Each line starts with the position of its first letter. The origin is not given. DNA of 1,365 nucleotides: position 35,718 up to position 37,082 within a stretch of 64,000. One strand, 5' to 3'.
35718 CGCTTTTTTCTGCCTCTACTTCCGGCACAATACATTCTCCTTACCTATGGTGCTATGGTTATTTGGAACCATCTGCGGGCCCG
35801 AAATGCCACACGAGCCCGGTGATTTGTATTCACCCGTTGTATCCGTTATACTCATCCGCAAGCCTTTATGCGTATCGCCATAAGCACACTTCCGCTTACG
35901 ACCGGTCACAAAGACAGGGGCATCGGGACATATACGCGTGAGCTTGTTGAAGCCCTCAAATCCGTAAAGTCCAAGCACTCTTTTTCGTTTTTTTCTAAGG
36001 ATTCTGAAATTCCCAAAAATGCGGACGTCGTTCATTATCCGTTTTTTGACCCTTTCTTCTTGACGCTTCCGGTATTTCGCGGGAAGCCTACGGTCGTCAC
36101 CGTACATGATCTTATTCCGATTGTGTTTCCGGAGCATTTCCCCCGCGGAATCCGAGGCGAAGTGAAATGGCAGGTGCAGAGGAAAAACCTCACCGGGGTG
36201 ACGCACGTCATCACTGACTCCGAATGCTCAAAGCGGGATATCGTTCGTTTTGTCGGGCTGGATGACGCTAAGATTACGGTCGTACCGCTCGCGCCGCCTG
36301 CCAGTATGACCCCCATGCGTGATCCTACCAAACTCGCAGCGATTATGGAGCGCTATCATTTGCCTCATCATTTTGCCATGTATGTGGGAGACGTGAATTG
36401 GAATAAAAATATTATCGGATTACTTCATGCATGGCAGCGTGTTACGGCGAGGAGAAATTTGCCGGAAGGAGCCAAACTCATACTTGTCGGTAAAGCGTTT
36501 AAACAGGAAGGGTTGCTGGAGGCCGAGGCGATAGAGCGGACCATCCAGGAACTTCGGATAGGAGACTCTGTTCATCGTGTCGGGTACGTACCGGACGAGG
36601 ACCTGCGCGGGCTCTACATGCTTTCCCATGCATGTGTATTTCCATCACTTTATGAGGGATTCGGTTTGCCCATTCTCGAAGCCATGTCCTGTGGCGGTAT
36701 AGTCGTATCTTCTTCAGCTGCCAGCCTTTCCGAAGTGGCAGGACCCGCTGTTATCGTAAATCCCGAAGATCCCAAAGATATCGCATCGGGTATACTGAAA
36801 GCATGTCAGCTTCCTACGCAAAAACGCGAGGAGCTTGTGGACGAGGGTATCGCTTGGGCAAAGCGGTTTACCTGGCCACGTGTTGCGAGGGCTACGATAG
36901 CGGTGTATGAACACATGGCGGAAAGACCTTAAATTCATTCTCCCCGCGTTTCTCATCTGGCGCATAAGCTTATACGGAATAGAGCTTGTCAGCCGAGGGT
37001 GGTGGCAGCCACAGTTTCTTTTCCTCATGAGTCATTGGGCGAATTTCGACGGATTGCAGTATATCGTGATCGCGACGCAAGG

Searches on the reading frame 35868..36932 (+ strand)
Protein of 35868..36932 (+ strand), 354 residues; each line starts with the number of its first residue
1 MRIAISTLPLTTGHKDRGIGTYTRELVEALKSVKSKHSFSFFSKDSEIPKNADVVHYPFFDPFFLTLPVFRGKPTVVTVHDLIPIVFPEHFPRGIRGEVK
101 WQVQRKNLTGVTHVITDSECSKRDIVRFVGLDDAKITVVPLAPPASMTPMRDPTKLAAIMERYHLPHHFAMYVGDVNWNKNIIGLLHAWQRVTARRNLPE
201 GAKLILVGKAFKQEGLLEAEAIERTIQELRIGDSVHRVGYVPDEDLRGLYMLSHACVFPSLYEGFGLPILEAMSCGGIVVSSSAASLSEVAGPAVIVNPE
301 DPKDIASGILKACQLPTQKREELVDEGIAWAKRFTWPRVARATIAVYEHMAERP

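Call 9: search_protein_families(library=pfam, proteins=[window:35868-36932:+], max_evalue=0.001)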
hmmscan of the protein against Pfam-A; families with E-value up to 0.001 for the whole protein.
window:35868-36932:+ (354 aa): 5 families
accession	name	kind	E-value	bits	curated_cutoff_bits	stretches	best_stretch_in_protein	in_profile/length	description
PF00534.26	Glycos_transf_1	-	8.9e-26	90.9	26.4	1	169-327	17-169/172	Glycosyl transferases group 1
PF13692.12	Glyco_trans_1_4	-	2.1e-24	86.8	27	1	171-312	5-139/142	Glycosyl transferases group 1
PF13439.12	Glyco_transf_4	-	1.1e-11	45.5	28.5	1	48-140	67-163/170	Glycosyltransferase Family 4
PF13579.12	Glyco_trans_4_4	-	2.9e-11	44.4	29.7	1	53-141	73-157/158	Glycosyl transferase 4-like domain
PF20706.3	GT4-conflict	-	0.0003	20.3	26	1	169-281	199-310/385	Family 4 Glycosyltransferase in conflict systems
